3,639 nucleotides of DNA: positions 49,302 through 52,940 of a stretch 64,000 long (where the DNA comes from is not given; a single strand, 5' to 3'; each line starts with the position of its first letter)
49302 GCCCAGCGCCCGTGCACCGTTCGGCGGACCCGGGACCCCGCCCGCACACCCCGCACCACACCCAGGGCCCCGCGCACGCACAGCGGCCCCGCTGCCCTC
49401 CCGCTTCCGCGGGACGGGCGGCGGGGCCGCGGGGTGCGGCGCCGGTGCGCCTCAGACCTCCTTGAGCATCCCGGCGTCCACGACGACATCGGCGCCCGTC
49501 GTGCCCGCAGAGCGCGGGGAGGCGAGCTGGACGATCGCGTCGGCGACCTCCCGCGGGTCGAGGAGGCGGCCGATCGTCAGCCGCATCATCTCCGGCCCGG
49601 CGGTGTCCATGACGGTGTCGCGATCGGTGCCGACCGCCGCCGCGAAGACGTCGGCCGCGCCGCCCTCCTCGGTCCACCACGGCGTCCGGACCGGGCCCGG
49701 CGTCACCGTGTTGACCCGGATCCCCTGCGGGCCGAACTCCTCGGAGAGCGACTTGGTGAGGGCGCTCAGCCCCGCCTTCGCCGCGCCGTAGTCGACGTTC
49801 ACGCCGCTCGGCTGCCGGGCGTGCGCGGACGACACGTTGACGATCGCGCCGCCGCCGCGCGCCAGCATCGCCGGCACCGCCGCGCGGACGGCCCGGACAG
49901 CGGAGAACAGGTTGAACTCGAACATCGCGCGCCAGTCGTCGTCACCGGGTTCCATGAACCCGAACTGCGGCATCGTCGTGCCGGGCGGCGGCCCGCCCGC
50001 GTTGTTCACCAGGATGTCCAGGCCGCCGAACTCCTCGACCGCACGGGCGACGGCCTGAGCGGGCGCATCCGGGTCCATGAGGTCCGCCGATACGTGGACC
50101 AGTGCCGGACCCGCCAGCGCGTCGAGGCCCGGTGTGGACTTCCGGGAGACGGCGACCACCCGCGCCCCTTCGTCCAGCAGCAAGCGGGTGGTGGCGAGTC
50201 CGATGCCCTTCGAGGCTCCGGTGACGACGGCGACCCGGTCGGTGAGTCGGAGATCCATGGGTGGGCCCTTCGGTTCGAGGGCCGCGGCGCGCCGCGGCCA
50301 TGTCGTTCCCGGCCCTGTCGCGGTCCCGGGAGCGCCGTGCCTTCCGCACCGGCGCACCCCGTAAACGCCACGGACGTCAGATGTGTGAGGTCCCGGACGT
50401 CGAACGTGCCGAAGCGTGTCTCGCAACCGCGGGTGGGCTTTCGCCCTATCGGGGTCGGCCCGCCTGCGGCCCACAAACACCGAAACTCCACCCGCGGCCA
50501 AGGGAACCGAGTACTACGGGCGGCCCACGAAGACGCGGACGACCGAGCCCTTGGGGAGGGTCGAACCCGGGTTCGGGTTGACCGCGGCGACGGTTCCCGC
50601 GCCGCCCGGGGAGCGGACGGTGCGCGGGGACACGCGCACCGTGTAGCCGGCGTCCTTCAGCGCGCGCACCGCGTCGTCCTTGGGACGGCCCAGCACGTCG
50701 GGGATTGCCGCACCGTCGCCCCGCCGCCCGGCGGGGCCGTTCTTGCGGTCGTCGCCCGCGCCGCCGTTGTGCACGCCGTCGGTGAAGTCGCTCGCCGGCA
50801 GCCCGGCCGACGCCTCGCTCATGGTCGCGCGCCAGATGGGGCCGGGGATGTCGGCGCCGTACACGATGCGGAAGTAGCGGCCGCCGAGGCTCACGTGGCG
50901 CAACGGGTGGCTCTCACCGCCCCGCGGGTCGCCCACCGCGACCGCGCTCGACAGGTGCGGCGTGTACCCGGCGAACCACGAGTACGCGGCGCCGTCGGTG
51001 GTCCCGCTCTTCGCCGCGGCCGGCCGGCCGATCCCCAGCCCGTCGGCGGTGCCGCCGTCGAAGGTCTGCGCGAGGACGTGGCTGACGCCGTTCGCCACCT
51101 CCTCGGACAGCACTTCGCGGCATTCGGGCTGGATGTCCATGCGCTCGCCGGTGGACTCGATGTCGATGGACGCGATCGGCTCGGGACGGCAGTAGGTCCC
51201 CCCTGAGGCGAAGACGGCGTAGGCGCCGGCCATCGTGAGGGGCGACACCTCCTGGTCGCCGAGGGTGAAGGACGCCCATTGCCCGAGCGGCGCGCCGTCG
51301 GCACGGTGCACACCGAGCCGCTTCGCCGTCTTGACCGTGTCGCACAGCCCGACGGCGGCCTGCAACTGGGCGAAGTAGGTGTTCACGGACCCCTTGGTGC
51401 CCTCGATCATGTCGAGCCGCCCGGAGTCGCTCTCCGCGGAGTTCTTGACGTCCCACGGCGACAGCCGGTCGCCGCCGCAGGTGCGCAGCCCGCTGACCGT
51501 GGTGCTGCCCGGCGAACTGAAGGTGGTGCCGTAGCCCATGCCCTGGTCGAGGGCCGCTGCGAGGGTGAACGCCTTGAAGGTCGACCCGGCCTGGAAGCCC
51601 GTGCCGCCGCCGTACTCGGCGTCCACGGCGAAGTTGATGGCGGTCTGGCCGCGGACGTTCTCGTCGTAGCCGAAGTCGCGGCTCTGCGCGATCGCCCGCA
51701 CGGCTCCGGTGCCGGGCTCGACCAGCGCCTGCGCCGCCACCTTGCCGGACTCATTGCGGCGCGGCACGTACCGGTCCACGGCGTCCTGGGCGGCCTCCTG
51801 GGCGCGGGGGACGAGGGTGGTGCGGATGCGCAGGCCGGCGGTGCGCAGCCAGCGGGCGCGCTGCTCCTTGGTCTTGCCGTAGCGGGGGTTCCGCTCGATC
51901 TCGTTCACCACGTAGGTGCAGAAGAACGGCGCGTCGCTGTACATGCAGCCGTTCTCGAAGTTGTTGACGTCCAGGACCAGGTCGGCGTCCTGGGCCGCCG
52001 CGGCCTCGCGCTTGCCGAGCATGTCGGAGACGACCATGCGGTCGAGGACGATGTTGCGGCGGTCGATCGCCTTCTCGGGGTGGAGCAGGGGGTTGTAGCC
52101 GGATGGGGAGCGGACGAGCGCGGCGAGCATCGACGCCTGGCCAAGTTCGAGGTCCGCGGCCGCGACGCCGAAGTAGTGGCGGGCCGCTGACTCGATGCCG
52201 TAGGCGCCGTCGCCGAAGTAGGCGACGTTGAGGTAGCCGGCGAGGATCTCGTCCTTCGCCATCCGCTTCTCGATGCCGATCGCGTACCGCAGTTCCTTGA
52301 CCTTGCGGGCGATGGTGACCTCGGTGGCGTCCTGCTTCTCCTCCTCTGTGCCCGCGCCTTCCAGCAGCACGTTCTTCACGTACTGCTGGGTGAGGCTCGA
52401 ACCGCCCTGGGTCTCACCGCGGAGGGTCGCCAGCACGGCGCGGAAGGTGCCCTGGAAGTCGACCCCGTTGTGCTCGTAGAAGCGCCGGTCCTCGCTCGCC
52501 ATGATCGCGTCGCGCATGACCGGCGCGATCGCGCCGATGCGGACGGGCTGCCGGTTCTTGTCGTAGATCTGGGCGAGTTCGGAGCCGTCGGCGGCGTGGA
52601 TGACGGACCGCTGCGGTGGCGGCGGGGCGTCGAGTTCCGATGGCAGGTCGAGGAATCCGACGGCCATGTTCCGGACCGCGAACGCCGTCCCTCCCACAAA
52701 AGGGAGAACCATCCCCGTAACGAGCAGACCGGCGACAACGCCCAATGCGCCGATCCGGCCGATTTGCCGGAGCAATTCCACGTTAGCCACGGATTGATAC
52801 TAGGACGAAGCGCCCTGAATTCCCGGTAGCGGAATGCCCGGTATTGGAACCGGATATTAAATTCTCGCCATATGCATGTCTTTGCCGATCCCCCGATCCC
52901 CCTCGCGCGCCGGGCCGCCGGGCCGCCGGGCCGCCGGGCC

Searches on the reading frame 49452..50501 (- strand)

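Call 19: search_protein_families(library=pfam, proteins=[window:49452-50501:-], max_evalue=0.0001)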
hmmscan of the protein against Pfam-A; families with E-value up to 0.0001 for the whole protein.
window:49452-50501:- (349 aa): 3 families
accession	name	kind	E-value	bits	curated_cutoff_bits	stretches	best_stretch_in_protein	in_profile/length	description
PF13561.12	adh_short_C2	-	7.2e-50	170.2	27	1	95-345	1-235/236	Enoyl-(Acyl carrier protein) reductase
PF00106.31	adh_short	-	8.1e-50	169.5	26.6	1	89-278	1-189/195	short chain dehydrogenase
PF13460.12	NAD_binding_10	-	5e-06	27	27.2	1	95-232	1-105/184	NAD(P)H-binding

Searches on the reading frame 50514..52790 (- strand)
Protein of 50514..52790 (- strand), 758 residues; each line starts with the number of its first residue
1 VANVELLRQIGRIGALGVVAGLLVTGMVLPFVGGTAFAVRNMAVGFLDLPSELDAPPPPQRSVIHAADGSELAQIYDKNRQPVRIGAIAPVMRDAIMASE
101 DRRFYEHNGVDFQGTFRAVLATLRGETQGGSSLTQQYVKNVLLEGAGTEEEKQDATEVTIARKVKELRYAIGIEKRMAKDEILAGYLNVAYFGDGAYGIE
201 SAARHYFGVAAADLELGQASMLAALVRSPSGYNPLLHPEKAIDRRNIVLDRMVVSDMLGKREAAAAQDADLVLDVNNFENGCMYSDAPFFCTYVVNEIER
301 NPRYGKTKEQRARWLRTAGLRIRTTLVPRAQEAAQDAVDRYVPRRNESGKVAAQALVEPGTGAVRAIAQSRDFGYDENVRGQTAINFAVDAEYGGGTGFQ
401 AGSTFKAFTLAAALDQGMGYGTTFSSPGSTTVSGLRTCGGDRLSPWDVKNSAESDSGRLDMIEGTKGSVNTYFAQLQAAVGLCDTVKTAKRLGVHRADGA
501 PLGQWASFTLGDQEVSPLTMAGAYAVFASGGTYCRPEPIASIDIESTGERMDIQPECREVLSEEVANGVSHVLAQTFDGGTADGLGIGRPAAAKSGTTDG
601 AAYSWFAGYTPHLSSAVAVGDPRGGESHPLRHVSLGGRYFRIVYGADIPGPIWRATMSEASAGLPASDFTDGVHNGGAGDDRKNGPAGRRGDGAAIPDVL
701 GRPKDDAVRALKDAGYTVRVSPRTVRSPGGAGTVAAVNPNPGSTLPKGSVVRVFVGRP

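Call 19: search_protein_families(library=pfam, proteins=[window:50514-52790:-], max_evalue=0.0001)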
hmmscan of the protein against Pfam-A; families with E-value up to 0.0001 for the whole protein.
window:50514-52790:- (758 aa): 3 families
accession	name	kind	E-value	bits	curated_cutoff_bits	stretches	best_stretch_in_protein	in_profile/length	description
PF00912.28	Transgly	-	1e-59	201.4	27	1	69-252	2-177/178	Transglycosylase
PF00905.27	Transpeptidase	-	2.8e-23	83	22.1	1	356-612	5-267/299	Penicillin binding protein transpeptidase domain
PF03793.24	PASTA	-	1.7e-15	57.2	23.2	1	696-756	3-63/64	PASTA domain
